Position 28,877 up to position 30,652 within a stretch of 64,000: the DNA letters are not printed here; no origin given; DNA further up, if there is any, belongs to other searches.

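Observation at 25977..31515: Candidate extracytoplasmic electron-transfer module: Cyc2-like porin-cytochrome + three cupredoxins + NapH/CcoG-type polyferredoxin, without a catalytic oxidase subunit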

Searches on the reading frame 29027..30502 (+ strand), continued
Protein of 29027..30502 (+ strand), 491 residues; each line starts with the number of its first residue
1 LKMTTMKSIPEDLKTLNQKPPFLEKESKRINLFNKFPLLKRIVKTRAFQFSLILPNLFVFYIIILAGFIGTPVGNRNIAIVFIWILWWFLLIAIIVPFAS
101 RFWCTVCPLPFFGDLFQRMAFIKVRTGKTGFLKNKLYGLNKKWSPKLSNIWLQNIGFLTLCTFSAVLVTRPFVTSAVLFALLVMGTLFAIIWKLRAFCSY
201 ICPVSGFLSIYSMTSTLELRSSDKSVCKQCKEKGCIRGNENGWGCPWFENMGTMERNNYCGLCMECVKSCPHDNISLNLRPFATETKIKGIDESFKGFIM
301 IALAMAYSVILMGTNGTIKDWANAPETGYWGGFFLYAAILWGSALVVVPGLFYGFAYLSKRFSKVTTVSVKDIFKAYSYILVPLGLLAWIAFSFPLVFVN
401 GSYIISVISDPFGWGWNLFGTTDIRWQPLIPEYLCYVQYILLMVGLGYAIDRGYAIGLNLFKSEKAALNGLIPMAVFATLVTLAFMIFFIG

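Call 57: search_protein_families(library=pfam, proteins=[L071:14566-15561:+, L009:7366-8160:+, L009:8445-9074:+, L009:9089-10384:+, L029:14475-17183:+, L065:13214-13762:+, L026:10682-11356:+, L041:10331-10702:+, L071:140-3112:-, L012:10730-12625:+], max_evalue=0.01)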
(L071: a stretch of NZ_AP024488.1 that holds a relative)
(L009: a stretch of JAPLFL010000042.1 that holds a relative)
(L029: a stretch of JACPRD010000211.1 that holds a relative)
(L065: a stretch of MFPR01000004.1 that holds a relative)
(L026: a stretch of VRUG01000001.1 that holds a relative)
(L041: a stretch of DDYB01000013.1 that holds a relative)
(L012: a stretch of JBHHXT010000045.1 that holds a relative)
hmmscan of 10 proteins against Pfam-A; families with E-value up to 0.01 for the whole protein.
L071:14566-15561:+ (332 aa): 0 families

L009:7366-8160:+ (265 aa): 3 families
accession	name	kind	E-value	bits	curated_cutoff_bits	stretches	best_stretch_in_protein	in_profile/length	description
PF10080.14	FtrD-like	-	8e-19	68.1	26.3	1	79-164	13-93/101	Membrane iron-sulfur containing protein FtrD-like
PF18962.6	Por_Secre_tail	-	2.1e-07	31.5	27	1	199-260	7-73/75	Secretion system C-terminal sorting domain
PF11589.14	DUF3244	-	0.00041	20.7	25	1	182-261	12-94/96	Domain of unknown function (DUF3244)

L009:8445-9074:+ (210 aa): 2 families
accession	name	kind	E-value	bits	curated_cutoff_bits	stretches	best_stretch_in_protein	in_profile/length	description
PF00801.26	PKD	-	0.00035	21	23.5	0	47-118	11-79/80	PKD domain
PF22352.2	K319L-like_PKD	-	0.004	17.6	27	0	152-209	26-84/84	K319L-like, PKD domain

L009:9089-10384:+ (432 aa): 1 family
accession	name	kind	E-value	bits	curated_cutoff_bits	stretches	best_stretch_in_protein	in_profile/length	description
PF13557.12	Phenol_MetA_deg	-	0.00048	20.7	22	1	118-301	63-222/242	Putative MetA-pathway of phenol degradation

L029:14475-17183:+ (903 aa): 3 families
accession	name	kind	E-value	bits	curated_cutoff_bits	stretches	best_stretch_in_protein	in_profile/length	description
PF00384.28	Molybdopterin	-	3e-29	102.6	24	1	123-592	1-352/353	Molybdopterin oxidoreductase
PF18465.7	Rieske_3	-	8.6e-29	100.1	25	1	25-120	1-96/96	Rieske 3Fe-4S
PF01568.27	Molydop_binding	-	7.3e-14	52.2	26.8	1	740-795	1-55/110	Molydopterin dinucleotide binding domain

L065:13214-13762:+ (183 aa): 2 families
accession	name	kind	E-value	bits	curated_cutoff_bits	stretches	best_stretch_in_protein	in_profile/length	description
PF00355.32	Rieske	-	6.1e-07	29.7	20.3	1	94-151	33-86/88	Rieske [2Fe-2S] domain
PF10518.14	TAT_signal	-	0.0014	18.9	22.7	1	8-27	2-21/21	TAT (twin-arginine translocation) pathway signal sequence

L026:10682-11356:+ (225 aa): 4 families
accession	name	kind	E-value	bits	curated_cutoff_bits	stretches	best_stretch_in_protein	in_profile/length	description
PF17210.9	SdrD_B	-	0.00017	22.2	29.7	1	161-191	40-70/112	SdrD B-like domain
PF13620.12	CarboxypepD_reg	-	0.00023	21.9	32.3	1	156-186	25-55/82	Carboxypeptidase regulatory-like domain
PF13715.12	CarbopepD_reg_2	-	0.0023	18.4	32.2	1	157-185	22-50/88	CarboxypepD_reg-like domain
PF17802.7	SpaA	-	0.0069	17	23.1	0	130-184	14-57/91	Prealbumin-like fold domain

L041:10331-10702:+ (124 aa): 0 families

L071:140-3112:- (991 aa): 5 families
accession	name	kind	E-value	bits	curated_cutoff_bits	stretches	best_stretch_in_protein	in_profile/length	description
PF18911.6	PKD_4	-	4.5e-08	33.5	27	1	845-919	10-85/85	PKD domain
PF00801.26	PKD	-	3.1e-07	30.7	23.5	1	848-918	10-79/80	PKD domain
PF02012.26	BNR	-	0.0012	19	27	0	633-642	2-11/12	BNR/Asp-box repeat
PF16403.11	Bact_surface_Ig-like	-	0.0016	18.9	27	1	883-919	35-71/71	Bacterial surface protein, Ig-like domain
PF22352.2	K319L-like_PKD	-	0.003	18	27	1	893-919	58-84/84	K319L-like, PKD domain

L012:10730-12625:+ (632 aa): 21 families
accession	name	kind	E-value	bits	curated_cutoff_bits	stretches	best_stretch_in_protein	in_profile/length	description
PF07992.20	Pyr_redox_2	-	1.8e-33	116.6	26.1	1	126-444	3-291/291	Pyridine nucleotide-disulphide oxidoreductase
PF14691.11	Fer4_20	-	6.9e-19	68.2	25.8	1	24-99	29-107/113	Dihydroprymidine dehydrogenase domain II, 4Fe-4S cluster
PF13738.12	Pyr_redox_3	-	2.3e-11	43.9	30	2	249-428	160-305/305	Pyridine nucleotide-disulphide oxidoreductase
PF13450.12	NAD_binding_8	-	6.3e-10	39.6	21.9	1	128-162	1-35/68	NAD(P)-binding Rossmann-like domain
PF00070.33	Pyr_redox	-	2.8e-09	37.8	22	1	126-158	2-34/82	Pyridine nucleotide-disulphide oxidoreductase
PF01266.30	DAO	-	4.7e-08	33.4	27.9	1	126-161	2-45/353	FAD dependent oxidoreductase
PF00037.32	Fer4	-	5.1e-06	26.5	21.1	2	598-618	4-24/24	4Fe-4S binding domain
PF12831.13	FAD_oxidored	-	6.6e-06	26.1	27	1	126-166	2-42/416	FAD dependent oxidoreductase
PF12838.12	Fer4_7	-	8.6e-06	26.6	27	1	538-616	2-52/52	4Fe-4S dicluster domain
PF00890.30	FAD_binding_2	-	1.9e-05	24.5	20.4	1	126-160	2-36/414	FAD binding domain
PF13187.11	Fer4_9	-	3.1e-05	24.3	27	0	600-617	35-52/52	4Fe-4S dicluster domain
PF03486.20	HI0933_like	-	3.2e-05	23.9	50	1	126-159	3-36/244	HI0933-like protein Rossmann domain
PF01946.23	Thi4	-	8.8e-05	22.3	26.2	1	126-165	20-60/235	Thi4 family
PF01494.25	FAD_binding_3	-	0.00015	21.5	22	1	126-156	4-34/349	FAD binding domain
PF13484.11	Fer4_16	-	0.00022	22.4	30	0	537-559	1-21/66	4Fe-4S double cluster binding domain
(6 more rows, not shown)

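Call 61: predict_structure(alignment_id=A3)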
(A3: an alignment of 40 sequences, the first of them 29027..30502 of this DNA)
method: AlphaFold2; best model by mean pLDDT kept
length: 491 residues; sequences in the alignment: 40
mean_pLDDT: 78.5   pTM: 0.79
mean pLDDT of the five models: 78.5, 75.7, 74.5, 73.9, 73.6
residues with pLDDT >= 90: 123; 70-90: 264; 50-70: 58; < 50: 46
segments of 3 or more residues with pLDDT < 50: 1-25, 125-134, 233-240
pLDDT, mean of each block of 10 residues (from residue 1): 30 34 57 89 82 84 79 61 74 83 79 74 47 54 78 89 80 86 88 80 81 86 75 49 61 70 70 79 87 91 86 75 84 92 95 97 94 95 92 82 78 76 73 84 95 94 95 97 88 67
secondary structure, 60 per line:
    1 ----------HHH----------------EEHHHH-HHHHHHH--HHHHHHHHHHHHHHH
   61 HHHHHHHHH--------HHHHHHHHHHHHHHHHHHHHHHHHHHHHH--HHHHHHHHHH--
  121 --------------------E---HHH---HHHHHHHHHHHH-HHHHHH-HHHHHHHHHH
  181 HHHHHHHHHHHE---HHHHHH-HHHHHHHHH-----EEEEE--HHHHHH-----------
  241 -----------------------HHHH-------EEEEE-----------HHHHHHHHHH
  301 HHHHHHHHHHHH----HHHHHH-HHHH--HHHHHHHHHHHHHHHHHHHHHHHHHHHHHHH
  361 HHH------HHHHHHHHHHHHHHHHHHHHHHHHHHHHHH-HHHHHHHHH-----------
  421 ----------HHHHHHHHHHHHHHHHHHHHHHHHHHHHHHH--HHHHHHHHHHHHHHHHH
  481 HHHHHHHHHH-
elements in order: H32-35 H37-43 H46-69 H78-106 H109-118 H151-162 H164-169 H171-191 H196-201 H203-211 E217-221 H224-229 H264-267 E275-279 H291-312 H317-322 H324-327 H330-363 H370-399 H401-409 H431-461 H464-490

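Call 63: search_solved_structures(query=A3, max_evalue=1)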
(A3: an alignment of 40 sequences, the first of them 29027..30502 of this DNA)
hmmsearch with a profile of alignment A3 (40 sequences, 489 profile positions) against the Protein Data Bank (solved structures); distinct sequences matched with E-value up to 1: 3.
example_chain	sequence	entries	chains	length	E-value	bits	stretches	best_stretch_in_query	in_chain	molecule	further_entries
2e5s_A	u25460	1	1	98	0.032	16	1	213-289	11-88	OTTHUMP00000018578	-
5u6l_A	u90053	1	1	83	0.1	14.4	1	217-288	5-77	Muscleblind-like protein 1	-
3d2q_A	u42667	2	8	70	0.85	11.3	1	218-272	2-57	Muscleblind-like protein 1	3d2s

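Call 75: search_protein_families(library=ncbifam, proteins=[L029:14475-17183:+, L065:13214-13762:+, L051:680-2713:+, L071:14566-15561:+, L041:10331-10702:+, L063:7380-7892:+, L025:10410-10664:+, L009:7366-8160:+, L071:10390-11886:+, L012:10730-12625:+], max_evalue=0.001)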
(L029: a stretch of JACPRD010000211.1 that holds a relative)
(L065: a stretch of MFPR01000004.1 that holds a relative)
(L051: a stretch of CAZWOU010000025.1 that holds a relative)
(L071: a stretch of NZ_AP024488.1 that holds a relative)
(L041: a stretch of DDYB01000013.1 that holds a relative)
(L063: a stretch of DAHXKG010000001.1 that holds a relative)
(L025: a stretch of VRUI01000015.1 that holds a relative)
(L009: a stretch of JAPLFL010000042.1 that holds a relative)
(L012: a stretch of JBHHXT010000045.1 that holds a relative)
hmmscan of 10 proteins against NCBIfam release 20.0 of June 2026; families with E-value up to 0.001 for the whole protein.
L029:14475-17183:+ (903 aa): 17 families
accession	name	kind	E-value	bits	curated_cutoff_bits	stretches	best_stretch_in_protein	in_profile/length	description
TIGR02693.1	arsenite_ox_L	equivalog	2.9e-128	429.1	359.05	2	10-654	1-646/806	arsenate reductase (azurin) large subunit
TIGR01591.1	Fdh-alpha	equivalog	6.9e-53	179.8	666.25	2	113-313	48-241/672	formate dehydrogenase subunit alpha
NF010055.0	PRK13532.1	equivalog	1.8e-32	112.5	904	3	80-383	59-366/830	nitrate reductase catalytic subunit NapA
NF047855.1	AssmNtatRedNasC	equivalog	6.9e-31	107.2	1100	3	120-311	74-264/708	assimilatory nitrate reductase catalytic subunit NasC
TIGR01706.1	NAPA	equivalog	1.2e-29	103.3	930.55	3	79-381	58-364/830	periplasmic nitrate reductase subunit alpha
NF041323.1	Nitr_red_NasA_Halo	equivalog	7.5e-20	71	1000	2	96-309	23-235/673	assimilatory nitrate reductase NasA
TIGR02166.1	dmsA_ynfE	subfamily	1.5e-19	69.6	777.7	1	103-598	89-561/794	DMSO/selenate family reductase complex A subunit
NF012032.0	PRK15488.1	equivalog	5.1e-16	57.8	694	1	81-311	61-282/759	thiosulfate reductase PhsA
TIGR03479.1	DMSO_red_II_alp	subfamily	5.6e-15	54.5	984.75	2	107-306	104-303/913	molybdopterin-dependent oxidoreductase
TIGR01553.1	formate-DH-alph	equivalog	6.3e-13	47.4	814.2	1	221-321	218-315/1009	formate dehydrogenase-N subunit alpha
NF041885.1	selenate_YnfE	exception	2.9e-11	41.9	1675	1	80-379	66-362/805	selenate/tellurate reductase subunit YnfE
NF041884.1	selenate_YnfF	exception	3.4e-11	41.8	1650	2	80-161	63-147/798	selenate/tellurate reductase subunit YnfF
NF011566.1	PRK14990.1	exception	4e-11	41.6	1600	2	252-379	264-375/814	dimethylsulfoxide reductase subunit A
TIGR00509.1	bisC_fam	subfamily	8e-11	40.9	1017.55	0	526-606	442-521/772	molybdopterin guanine dinucleotide-containing S/N-oxide reductase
NF041513.1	formate_DH_Act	exception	7.6e-07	27.3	1400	0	219-309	207-294/1067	formate dehydrogenase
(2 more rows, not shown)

L065:13214-13762:+ (183 aa): 3 families
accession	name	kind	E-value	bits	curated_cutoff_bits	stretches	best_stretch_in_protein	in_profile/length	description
TIGR02694.1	arsenite_ox_S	equivalog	1.2e-32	112.5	95.65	1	52-176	8-128/129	arsenate reductase (azurin) small subunit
NF050121.1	bc1_QcrA_actin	exception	1.7e-07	31.1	275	1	95-161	238-302/319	cytochrome bc1 complex Rieske iron-sulfur subunit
TIGR03171.1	soxL2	equivalog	6.2e-06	25.4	582.1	0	88-108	169-189/321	Rieske iron-sulfur protein SoxL2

L051:680-2713:+ (678 aa): 3 families
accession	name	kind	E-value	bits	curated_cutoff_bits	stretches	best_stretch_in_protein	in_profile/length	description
TIGR04039.1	MXAN_0977_Heme2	hypoth_equivalog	1.6e-56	191.8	362.85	1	235-549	10-326/336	MbnH family di-heme enzyme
TIGR03791.1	TTQ_mauG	equivalog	4.2e-51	173.9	443.85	2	236-423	5-194/291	tryptophan tryptophylquinone biosynthesis enzyme MauG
TIGR03981.2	SAM_quin_mod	hypoth_equivalog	6.6e-32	110.9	340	3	351-424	228-303/411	His-Xaa-Ser system-associated MauG-like protein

L071:14566-15561:+ (332 aa): 0 families

L041:10331-10702:+ (124 aa): 0 families

L063:7380-7892:+ (171 aa): 1 family
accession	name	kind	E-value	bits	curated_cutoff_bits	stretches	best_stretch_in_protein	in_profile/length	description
NF045676.1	FeExpMbfA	equivalog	2.6e-17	63.2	450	1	14-164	1-145/318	iron exporter MbfA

L025:10410-10664:+ (85 aa): 0 families

L009:7366-8160:+ (265 aa): 2 families
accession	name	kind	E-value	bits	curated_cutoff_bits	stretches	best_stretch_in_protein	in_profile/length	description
TIGR04183.1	Por_Secre_tail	domain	7.6e-06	25.8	23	1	201-260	10-68/72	T9SS type A sorting domain-containing protein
NF052644.1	T9SS_DNase_Rie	equivalog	6.5e-05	22.4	260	1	203-259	193-246/251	T9SS-dependent surface endonuclease, AS87_RS02955 family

L071:10390-11886:+ (499 aa): 2 families
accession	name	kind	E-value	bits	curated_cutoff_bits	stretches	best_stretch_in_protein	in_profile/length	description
TIGR02212.1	lolCE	equivalog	1.7e-11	43.7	362.45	1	274-499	180-409/411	lipoprotein-releasing ABC transporter permease subunit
NF008076.0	PRK10814.1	exception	0.00023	20.3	473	1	277-499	183-397/399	lipoprotein-releasing ABC transporter permease subunit LolC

L012:10730-12625:+ (632 aa): 90 families (the best 25 are shown)
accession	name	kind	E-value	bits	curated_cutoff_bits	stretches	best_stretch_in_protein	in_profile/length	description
NF009410.0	PRK12771.1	subfamily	1.4e-134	449.7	516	2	19-276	42-290/566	NAD(P)-binding protein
NF009454.0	PRK12814.1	equivalog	1.4e-112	377.2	916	2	26-275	103-344/657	putative NADPH-dependent glutamate synthase small subunit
NF010590.0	PRK13984.1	equivalog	1.2e-111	373.8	946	1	27-459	198-610/611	putative oxidoreductase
TIGR01316.1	gltA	equivalog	1.6e-89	300.8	471.75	2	24-275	35-293/449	NADPH-dependent glutamate synthase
NF009414.0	PRK12778.1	equivalog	6.3e-88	295.9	1103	3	24-275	336-591/752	bifunctional dihydroorotate dehydrogenase B NAD binding subunit/NADPH-dependent glutamate synthase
TIGR03315.1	Se_ygfK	equivalog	3.3e-77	259.9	835.3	2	26-283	446-695/1012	putative selenate reductase subunit YgfK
TIGR01317.1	GOGAT_sm_gam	subfamily_domain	9.1e-70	235.8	447.7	1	30-459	57-482/485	glutamate synthase small subunit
TIGR01318.1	gltD_gamma_fam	subfamily_domain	8.5e-69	232.3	482.95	2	25-277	48-305/467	glutamate synthase, small subunit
NF009415.0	PRK12779.1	equivalog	1.6e-62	211.6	1519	2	30-275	213-468/944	putative bifunctional glutamate synthase subunit beta/2-polyprenylphenol hydroxylase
NF009408.0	PRK12769.1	equivalog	3.2e-59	200.7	1003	2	26-277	235-491/659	formate-dependent uric acid utilization protein AegA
NF009413.0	PRK12775.1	equivalog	2.9e-58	197.5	1895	2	27-275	341-592/1006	putative trifunctional 2-polyprenylphenol hydroxylase/glutamate synthase subunit beta/ferritin domain-containing protein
NF009409.0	PRK12770.1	subfamily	2.8e-55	187.8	343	2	120-277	15-196/360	putative glutamate synthase subunit beta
NF045663.1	diclust_near_Sec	equivalog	5.1e-46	157.1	530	2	26-231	19-210/759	pyridine nucleotide-disulfide oxidoreductase/dicluster-binding protein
NF009451.0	PRK12809.1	equivalog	5.3e-46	157.1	1154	1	25-451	217-630/639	formate-dependent uric acid utilization protein YgfT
NF045599.1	bili_reduct_long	exception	5e-18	64.7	750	1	122-278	380-528/641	bilirubin reductase, long form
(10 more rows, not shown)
